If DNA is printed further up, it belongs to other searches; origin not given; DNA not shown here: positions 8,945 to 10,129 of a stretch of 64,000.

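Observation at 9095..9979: Cys/Trp-rich protein with a repetitive hydrophobic N-terminal half and a metzincin-like domain carrying QExxH instead of HExxH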

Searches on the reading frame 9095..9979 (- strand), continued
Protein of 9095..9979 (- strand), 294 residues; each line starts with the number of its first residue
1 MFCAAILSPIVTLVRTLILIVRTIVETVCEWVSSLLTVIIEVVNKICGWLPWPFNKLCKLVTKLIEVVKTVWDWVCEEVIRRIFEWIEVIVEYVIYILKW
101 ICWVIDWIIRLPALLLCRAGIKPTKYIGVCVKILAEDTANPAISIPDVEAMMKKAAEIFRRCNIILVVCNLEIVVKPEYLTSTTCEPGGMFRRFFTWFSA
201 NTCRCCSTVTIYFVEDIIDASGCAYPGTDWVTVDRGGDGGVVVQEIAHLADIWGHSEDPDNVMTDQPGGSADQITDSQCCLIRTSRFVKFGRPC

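Call 39: search_solved_structures(query=A3, max_evalue=1, show_alignments=2)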
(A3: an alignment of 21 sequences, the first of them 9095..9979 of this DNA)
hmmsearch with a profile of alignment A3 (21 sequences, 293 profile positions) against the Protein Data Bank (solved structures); distinct sequences matched with E-value up to 1: 162 (the best 60 are shown).
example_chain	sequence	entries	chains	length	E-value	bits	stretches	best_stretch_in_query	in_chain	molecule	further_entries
9j1k_J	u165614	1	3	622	3.1e-06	30.1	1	6-115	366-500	FtbJ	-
9xvw_B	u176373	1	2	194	7.8e-05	25.5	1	242-270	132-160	Bft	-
8weo_B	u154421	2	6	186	0.00013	24.8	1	242-278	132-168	Fragilysin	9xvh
8b2q_A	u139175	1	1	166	0.00014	24.7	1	243-282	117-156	Karilysin long form Kly38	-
2xs3_A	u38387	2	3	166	0.00014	24.6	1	243-282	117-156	KARILYSIN PROTEASE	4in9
2xs4_A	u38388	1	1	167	0.00014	24.6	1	243-282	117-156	KARILYSIN PROTEASE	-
3p24_A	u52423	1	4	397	0.00016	24.5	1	242-270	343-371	BFT-3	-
7pnd_A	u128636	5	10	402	0.00016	24.5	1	242-270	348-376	BFT-3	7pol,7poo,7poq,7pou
2jsd_A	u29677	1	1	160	0.00017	24.4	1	243-269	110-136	Matrix metalloproteinase-20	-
8wen_C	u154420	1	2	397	0.00022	24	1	242-270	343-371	Metalloprotease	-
1hfs_A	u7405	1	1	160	0.00026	23.8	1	244-278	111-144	STROMELYSIN-1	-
2jnp_A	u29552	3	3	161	0.00026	23.8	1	244-278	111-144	Matrix metalloproteinase-3 | Stromelysin-1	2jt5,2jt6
1qic_A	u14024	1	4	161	0.00027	23.8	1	244-278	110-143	PROTEIN (STROMELYSIN-1)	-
1qia_A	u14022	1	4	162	0.00027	23.7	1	244-278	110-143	STROMELYSIN-1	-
1usn_A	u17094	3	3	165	0.00027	23.7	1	244-278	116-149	STROMELYSIN-1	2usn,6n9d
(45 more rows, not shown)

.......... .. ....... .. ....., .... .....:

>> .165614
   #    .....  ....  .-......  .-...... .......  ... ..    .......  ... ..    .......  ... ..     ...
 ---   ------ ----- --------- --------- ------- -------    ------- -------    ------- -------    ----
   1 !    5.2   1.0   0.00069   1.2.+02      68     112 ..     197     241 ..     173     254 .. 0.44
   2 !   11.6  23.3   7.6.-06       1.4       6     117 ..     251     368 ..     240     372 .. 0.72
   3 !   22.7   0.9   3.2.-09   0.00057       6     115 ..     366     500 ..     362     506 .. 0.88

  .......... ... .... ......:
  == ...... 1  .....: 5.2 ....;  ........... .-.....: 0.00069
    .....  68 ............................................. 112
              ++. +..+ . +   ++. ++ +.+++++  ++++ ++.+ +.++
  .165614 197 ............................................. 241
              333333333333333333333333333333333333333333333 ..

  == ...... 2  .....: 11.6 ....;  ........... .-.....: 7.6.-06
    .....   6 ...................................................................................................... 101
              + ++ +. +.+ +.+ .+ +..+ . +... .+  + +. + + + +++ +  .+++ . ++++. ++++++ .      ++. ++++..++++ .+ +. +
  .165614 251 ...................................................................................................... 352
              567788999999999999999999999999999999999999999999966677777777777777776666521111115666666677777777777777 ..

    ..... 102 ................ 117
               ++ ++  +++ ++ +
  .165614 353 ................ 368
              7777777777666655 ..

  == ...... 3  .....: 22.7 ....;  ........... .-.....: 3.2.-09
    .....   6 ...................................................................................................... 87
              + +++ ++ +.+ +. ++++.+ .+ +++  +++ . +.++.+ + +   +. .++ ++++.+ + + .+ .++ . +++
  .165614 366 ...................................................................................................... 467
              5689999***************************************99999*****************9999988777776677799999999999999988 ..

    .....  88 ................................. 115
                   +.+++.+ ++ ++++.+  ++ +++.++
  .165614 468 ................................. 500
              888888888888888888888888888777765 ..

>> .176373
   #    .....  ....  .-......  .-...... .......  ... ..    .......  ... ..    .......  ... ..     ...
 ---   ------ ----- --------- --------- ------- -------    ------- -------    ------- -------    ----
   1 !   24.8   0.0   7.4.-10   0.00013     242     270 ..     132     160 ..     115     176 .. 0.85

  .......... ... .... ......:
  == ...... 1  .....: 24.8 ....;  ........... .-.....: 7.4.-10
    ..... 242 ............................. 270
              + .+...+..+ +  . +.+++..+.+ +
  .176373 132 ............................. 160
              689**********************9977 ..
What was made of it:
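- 9098..9625 (-): Metzincin-fold catalytic domain (residues 119-294). The family profile hits fragilysin, karilysin and MMPs (call 39).
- On Metzincin clan (MA(M)): The family profile hits fragilysin, karilysin and MMPs at E about 1e-4 (call 39).
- Closest known: Matrixins and karilysin. Same: The profile of the family aligns to the MMP/karilysin zinc helix plus Met-turn (call 39).
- Profile matches: fragilysin, karilysin and MMPs at the zinc helix plus Met-turn (call 39).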

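Call 44: find_encoding_contigs(protein=P0076, flank=5000, max_places=2)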
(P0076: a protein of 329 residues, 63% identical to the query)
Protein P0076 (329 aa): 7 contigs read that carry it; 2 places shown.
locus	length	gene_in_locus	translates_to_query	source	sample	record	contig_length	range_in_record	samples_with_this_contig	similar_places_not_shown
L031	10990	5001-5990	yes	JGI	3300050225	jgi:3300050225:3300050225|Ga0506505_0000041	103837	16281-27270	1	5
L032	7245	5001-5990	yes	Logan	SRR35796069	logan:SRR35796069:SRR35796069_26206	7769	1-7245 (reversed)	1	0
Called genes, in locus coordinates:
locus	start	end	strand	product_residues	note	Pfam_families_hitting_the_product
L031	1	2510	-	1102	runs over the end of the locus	PF07732:Cu-oxidase_3, PF07731:Cu-oxidase_2, PF16640:Big_3_5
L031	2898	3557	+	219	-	PF19570:DUF6088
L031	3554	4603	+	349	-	PF08843:AbiEii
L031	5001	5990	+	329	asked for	-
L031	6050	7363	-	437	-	PF01566:Nramp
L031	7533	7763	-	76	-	PF10038:DUF2274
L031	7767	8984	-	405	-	PF03743:TrbI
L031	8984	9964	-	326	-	PF03524:CagX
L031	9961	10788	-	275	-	PF04335:VirB8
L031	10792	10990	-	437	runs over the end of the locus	PF04610:TrbL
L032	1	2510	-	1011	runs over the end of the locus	?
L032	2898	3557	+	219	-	PF19570:DUF6088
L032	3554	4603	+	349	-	PF08843:AbiEii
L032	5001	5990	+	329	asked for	-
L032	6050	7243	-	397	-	?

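Call 45: find_encoding_contigs(protein=P0058, flank=5000, max_places=1)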
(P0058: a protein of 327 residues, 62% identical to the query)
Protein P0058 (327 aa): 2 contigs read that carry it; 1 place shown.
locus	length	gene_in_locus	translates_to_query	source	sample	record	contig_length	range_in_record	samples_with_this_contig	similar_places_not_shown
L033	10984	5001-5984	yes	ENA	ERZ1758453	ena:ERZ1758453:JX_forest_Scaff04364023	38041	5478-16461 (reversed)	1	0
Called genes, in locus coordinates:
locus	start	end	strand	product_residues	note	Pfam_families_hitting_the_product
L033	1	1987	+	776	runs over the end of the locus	PF00884:Sulfatase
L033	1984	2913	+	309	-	-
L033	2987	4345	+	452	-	-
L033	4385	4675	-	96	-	-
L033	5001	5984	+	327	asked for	-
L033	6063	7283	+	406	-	-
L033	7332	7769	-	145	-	PF04214:DUF411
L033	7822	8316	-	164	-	-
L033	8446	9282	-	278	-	PF00582:Usp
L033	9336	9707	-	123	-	PF01258:zf-dskA_traR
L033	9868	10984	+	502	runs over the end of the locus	PF00989:PAS, PF08448:PAS_4, PF13188:PAS_8 (weak), PF13426:PAS_9, PF00989:PAS, PF13188:PAS_8, PF13426:PAS_9, PF02518:HATPase_c, +3 more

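Call 46: find_encoding_contigs(protein=P0120, flank=5000, max_places=1)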
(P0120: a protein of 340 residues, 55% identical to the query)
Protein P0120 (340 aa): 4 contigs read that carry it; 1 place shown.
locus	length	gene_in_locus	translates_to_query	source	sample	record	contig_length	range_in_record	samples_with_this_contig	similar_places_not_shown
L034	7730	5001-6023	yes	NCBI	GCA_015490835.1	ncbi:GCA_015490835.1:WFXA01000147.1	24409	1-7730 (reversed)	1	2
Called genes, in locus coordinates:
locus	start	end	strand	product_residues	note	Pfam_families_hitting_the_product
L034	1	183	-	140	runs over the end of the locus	PF01741:MscL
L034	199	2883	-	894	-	PF00521:DNA_topoisoIV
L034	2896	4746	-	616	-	PF02518:HATPase_c, PF00204:DNA_gyraseB, PF01751:Toprim, PF00986:DNA_gyraseB_C (weak)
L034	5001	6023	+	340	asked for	-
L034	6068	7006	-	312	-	PF12762:DDE_Tnp_IS1595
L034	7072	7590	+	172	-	-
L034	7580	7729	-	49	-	?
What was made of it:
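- At other loci it lies next to T4SS genes or an IS1595 element (calls 44, 46).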

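Call 47: find_encoding_contigs(protein=P0010, flank=5000, max_places=1)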
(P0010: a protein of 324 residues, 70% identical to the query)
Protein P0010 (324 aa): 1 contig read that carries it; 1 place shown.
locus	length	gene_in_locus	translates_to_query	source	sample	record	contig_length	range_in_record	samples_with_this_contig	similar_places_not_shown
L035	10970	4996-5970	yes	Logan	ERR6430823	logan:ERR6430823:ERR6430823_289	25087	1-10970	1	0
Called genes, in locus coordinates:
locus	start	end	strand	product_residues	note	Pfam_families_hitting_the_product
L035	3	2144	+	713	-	?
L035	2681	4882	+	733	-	-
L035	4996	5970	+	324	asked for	-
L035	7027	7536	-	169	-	PF07791:Imm11 (weak)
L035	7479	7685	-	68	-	-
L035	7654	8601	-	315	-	-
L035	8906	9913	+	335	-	PF20125:DUF6515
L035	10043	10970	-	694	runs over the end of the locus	PF13510:Fer2_4, PF10588:NADH-G_4Fe-4S_3, PF12838:Fer4_7, PF13187:Fer4_9 (weak), PF14697:Fer4_21 (weak), PF00037:Fer4 (weak), PF02906:Fe_hyd_lg_C, PF02256:Fe_hyd_SSU, +2 more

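Call 50: search_protein_families(library=pfam, alignment_id=A4, max_evalue=0.00001)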
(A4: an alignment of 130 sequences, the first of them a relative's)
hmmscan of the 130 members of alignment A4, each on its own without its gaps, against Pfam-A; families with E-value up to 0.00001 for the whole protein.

A. member 1, L001:3591-5390:+ (600 aa): 2 families
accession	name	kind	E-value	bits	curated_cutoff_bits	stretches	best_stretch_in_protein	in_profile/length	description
PF16576.10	HlyD_D23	-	1e-16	61.3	30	1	262-414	69-214/214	Barrel-sandwich domain of CusB or HlyD membrane-fusion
PF13437.12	HlyD_3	-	3.3e-12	47.5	22.2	1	304-411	1-106/106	HlyD family secretion protein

B. families by the number of members that match (of 130 scanned): 125 families (the first 25 are shown)
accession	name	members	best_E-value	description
PF00593.30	TonB_dep_Rec_b-barrel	3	4.2e-41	TonB dependent receptor-like, beta-barrel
PF02518.31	HATPase_c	3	6.1e-26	Histidine kinase-, DNA gyrase B-, and HSP90-like ATPase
PF00072.30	Response_reg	3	2.1e-24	Response regulator receiver domain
PF00264.25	Tyrosinase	2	8.6e-33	Common central domain of tyrosinase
PF08238.18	Sel1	2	2.9e-21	Sel1 repeat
PF12833.13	HTH_18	2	9.3e-18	Helix-turn-helix domain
PF16576.10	HlyD_D23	2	1e-16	Barrel-sandwich domain of CusB or HlyD membrane-fusion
PF07883.17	Cupin_2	2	1.9e-15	Cupin domain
PF00165.29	HTH_AraC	2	4.6e-14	Bacterial regulatory helix-turn-helix proteins, AraC family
PF01381.28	HTH_3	2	1.4e-12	Helix-turn-helix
PF13437.12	HlyD_3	2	3.3e-12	HlyD family secretion protein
PF07715.20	Plug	2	2.4e-11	TonB-dependent Receptor Plug Domain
PF00583.31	Acetyltransf_1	2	5.6e-09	Acetyltransferase (GNAT) family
PF01804.23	Penicil_amidase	1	2.3e-210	Penicillin amidase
PF00113.28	Enolase_C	1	3e-125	Enolase, C-terminal TIM barrel domain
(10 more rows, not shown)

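Call 51: search_protein_families(library=pfam, proteins=[L018:6006-7277:+, L020:1211-2455:+, L022:5991-7238:+, L018:4046-4963:+, L022:4016-4933:+, L033:6063-7280:+, L010:4395-5981:+, L010:2365-2877:+, L013:6128-6484:+, L014:6004-6288:+], max_evalue=0.001)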
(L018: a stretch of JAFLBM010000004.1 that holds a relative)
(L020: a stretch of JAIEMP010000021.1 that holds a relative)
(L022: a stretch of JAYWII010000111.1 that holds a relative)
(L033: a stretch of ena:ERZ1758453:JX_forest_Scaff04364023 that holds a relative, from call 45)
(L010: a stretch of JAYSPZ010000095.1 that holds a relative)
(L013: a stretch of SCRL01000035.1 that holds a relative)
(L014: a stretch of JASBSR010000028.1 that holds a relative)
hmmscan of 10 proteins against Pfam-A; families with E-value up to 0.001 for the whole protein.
L018:6006-7277:+ (424 aa): 0 families

L020:1211-2455:+ (415 aa): 0 families

L022:5991-7238:+ (416 aa): 0 families

L018:4046-4963:+ (306 aa): 1 family
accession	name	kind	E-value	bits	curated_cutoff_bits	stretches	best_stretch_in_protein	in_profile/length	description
PF00264.25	Tyrosinase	-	8.6e-33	114.9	22.6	2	200-267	137-212/214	Common central domain of tyrosinase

L022:4016-4933:+ (306 aa): 1 family
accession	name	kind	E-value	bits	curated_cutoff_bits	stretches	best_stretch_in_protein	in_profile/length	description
PF00264.25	Tyrosinase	-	9.1e-32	111.6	22.6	2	202-267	139-212/214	Common central domain of tyrosinase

L033:6063-7280:+ (406 aa): 0 families

L010:4395-5981:+ (529 aa): 0 families

L010:2365-2877:+ (171 aa): 0 families

L013:6128-6484:+ (119 aa): 4 families
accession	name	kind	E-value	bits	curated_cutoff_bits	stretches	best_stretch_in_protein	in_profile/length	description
PF07883.17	Cupin_2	-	1.9e-15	56.8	27.2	1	38-104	3-68/70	Cupin domain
PF02311.25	AraC_binding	-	1e-06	28.9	21.1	1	48-102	18-73/135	AraC-like ligand binding domain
PF00190.28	Cupin_1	-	5.4e-06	26.5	22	1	11-103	9-110/151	Cupin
PF01050.24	MannoseP_isomer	-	7.8e-06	26.5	23.6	1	43-114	38-109/116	Mannose-6-phosphate isomerase C-terminal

L014:6004-6288:+ (95 aa): 0 families
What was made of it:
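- The copper link is anecdotal: tyrosinase, multicopper oxidase and DUF411 neighbours in three lineages only (calls 44, 45, 51). Copper-related neighbours occur in a few loci (calls 44, 45, 51).
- Tried and rejected: The one exception is a tyrosinase plus a 415-aa ORF, confined to Chitinophagaceae (call 51).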

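Call 66: fold_search(model_id=the predicted structure, library=viral)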
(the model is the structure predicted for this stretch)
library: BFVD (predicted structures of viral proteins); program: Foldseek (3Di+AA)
matches with E <= 10: 93; with E <= 0.001: 1
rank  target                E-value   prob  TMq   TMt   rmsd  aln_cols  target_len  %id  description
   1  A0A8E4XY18            2.1e-06  1.00  0.40  0.57   4.0       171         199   20  Matrixin family metalloprotease [Maribacter phage Colly_1]
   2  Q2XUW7                6.0e-03  1.00  0.36  0.25   5.4       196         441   13  (no name in the UniProt tables at hand)
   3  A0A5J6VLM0            9.2e-01  0.14  0.25  0.11  30.1       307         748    7  Uncharacterized protein [Megaviridae environmental sample]
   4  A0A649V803            1.4e+00  0.98  0.22  0.82   1.3        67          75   12  Uncharacterized protein [Mycobacterium phage Eish]
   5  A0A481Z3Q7            1.4e+00  0.06  0.14  0.19   8.8       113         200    7  N-formylglutamate amidohydrolase [Pithovirus LCPAC103]
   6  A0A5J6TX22            1.6e+00  0.95  0.18  0.72   1.6        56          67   11  Uncharacterized protein [Acinetobacter phage vB_AbaP_D2M]
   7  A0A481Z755            1.7e+00  0.03  0.11  0.15   9.2       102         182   18  N-formylglutamate amidohydrolase [Pithovirus LCPAC104]
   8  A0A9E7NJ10            1.8e+00  0.35  0.22  0.25   7.4       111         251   14  Membrane protein [Gordonia phage Finkle]
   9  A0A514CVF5            1.9e+00  0.51  0.16  0.44   5.7        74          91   16  (no name in the UniProt tables at hand)
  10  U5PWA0                2.3e+00  0.90  0.18  0.76   1.7        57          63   12  Uncharacterized protein [Acinetobacter phage Petty]
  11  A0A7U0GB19            2.6e+00  0.92  0.19  0.57   1.3        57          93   12  (no name in the UniProt tables at hand)
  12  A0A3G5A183            2.9e+00  0.47  0.25  0.47   4.8       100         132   13  Uncharacterized protein (Fragment) [Harvfovirus sp.]
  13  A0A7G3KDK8            3.0e+00  0.92  0.21  0.56   1.2        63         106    6  Uncharacterized protein [Enterobacter phage vB_EhoM-IME523]
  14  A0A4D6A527            3.2e+00  0.85  0.19  0.76   1.9        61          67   11  (no name in the UniProt tables at hand)
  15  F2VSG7                3.2e+00  0.41  0.16  0.15   3.3        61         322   11  VP9 [Callinectes sapidus reovirus]
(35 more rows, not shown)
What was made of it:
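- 9098..9625 (-): The best BFVD hit is a phage matrixin-family protease (call 66).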

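Call 67: list_cluster_members(proteins=[P0199, P0237, P0229, P0183, P0205, P0219, P0121, P0136, P0024, P0073])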
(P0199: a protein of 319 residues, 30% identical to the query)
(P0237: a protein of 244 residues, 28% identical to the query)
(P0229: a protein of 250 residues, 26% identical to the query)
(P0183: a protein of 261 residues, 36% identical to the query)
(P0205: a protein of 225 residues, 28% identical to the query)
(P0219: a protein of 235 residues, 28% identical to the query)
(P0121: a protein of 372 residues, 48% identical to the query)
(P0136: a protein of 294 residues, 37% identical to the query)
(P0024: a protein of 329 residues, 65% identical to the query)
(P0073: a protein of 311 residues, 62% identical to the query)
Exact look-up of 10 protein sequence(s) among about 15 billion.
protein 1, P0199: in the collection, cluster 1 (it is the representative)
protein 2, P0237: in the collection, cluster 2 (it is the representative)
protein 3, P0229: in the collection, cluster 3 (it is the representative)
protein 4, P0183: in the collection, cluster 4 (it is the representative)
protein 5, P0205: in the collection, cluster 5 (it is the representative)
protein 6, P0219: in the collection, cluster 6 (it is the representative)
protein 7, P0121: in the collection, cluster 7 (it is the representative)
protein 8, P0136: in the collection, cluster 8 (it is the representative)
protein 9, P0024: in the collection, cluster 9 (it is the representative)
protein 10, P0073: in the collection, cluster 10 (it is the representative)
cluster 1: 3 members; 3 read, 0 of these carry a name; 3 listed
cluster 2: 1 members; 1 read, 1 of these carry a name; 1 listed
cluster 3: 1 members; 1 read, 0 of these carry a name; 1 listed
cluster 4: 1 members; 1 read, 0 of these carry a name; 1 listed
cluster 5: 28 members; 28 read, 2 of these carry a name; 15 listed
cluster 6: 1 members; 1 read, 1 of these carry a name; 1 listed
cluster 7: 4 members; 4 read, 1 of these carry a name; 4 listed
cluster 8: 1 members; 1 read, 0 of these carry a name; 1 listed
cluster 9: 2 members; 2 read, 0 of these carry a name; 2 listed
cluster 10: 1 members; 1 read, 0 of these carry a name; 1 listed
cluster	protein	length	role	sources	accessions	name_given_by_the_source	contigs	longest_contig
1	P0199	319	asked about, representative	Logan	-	-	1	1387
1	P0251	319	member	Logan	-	-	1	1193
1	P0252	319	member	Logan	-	-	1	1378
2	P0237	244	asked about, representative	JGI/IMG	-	hypothetical protein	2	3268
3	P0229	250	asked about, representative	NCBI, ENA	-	-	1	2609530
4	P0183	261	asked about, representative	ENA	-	-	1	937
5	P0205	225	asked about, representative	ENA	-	-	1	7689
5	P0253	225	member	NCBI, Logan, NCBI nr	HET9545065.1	MAG TPA: hypothetical protein VFO88_05770 [Gaiellaceae bacterium] | hypothetical protein [Gaiellaceae bacterium]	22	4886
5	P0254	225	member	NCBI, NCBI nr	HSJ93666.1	MAG TPA: hypothetical protein VK896_06485 [Gaiellaceae bacterium] | hypothetical protein [Gaiellaceae bacterium]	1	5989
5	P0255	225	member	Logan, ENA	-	-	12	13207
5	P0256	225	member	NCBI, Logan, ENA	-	-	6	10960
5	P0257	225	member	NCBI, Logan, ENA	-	-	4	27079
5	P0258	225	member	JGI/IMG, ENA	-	-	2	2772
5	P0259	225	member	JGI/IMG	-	-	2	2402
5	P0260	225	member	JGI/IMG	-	-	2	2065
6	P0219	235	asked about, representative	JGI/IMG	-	hypothetical protein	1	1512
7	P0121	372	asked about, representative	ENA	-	-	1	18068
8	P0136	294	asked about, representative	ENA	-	-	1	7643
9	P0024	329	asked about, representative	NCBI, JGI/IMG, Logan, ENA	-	-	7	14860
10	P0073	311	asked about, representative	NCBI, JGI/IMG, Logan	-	-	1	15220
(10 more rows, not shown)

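Call 68: find_encoding_contigs(protein=P0229, flank=6000, max_places=1)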
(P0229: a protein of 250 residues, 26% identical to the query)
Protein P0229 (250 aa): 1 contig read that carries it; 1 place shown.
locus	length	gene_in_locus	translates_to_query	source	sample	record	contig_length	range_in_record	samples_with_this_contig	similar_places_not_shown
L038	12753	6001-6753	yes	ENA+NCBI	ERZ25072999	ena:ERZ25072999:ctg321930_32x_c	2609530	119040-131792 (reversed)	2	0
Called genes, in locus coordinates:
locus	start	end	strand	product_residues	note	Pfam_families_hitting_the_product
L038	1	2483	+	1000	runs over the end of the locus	-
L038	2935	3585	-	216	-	PF00440:TetR_N (weak), PF02909:TetR_C_1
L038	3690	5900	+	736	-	PF03176:MMPL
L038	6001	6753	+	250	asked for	-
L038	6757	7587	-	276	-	-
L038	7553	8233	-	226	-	PF00697:PRAI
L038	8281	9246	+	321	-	PF00294:PfkB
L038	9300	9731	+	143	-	PF19581:Glyoxalase_7 (weak), PF00903:Glyoxalase, PF22677:Ble-like_N (weak)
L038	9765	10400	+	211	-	PF07947:YhhN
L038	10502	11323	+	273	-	-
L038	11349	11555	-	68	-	-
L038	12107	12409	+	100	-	PF12840:HTH_20, PF01022:HTH_5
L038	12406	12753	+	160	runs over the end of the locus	PF08327:AHSA1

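Call 78: search_dna_similar(query=window:9095-9979:-, collection=plasmids, mode=protein, max_evalue=0.001, max_rows=15)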
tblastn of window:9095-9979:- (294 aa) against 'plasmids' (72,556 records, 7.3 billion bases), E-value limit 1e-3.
No match.

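Call 79: search_dna_similar(query=window:9095-9979:-, collection=phages, mode=protein, max_evalue=0.001, max_rows=15)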
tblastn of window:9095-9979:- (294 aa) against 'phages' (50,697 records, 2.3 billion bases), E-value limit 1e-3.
No match.
